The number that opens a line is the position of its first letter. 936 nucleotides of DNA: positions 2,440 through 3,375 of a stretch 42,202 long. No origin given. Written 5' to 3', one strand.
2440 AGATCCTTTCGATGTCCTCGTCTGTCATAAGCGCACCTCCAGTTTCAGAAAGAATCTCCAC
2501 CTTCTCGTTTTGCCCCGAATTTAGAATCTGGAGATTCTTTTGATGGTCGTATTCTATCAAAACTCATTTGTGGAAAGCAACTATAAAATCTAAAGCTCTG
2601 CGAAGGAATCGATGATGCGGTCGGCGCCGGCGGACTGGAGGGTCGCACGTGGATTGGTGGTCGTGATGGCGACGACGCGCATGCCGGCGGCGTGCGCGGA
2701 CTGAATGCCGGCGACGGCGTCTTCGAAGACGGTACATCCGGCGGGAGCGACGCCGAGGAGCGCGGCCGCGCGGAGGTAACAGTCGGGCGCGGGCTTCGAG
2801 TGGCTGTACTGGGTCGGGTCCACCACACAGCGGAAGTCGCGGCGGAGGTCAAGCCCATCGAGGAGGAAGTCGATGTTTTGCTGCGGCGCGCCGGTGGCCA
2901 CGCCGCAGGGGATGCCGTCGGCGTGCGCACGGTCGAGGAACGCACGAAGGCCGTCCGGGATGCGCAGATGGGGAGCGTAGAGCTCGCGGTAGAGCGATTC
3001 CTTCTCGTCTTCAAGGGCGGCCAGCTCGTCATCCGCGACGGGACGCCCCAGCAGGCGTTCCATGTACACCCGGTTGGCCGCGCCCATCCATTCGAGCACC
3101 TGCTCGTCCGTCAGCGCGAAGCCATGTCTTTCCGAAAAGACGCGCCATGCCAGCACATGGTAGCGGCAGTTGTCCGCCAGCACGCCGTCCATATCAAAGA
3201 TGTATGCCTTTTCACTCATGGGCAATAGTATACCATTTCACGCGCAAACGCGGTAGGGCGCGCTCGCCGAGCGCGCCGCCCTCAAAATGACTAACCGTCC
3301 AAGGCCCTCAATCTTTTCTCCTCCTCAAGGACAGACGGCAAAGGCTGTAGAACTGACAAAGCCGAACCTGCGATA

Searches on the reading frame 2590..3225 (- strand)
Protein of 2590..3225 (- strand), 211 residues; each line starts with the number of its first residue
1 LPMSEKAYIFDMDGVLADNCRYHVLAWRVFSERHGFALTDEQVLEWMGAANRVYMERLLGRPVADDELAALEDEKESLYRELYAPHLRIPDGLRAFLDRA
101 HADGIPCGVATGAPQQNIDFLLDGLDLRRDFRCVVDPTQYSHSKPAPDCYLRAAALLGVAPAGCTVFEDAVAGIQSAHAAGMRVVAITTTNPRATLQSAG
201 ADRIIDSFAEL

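Call 23: search_protein_families(library=pfam, proteins=[window:2590-3225:-], max_evalue=0.001)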
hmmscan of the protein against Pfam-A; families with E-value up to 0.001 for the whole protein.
window:2590-3225:- (211 aa): 4 families
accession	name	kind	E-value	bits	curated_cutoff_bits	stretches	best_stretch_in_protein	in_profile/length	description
PF13419.12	HAD_2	-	1.2e-25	91.1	23.8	1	8-187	1-178/178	Haloacid dehalogenase-like hydrolase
PF00702.32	Hydrolase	-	2.3e-23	84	26.4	1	6-181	2-191/191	haloacid dehalogenase-like hydrolase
PF12710.13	HAD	-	2.4e-08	35.1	27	1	9-126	2-123/189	haloacid dehalogenase-like hydrolase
PF13242.12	Hydrolase_like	-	4.1e-05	23.8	22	1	143-211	3-75/75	HAD-hyrolase-like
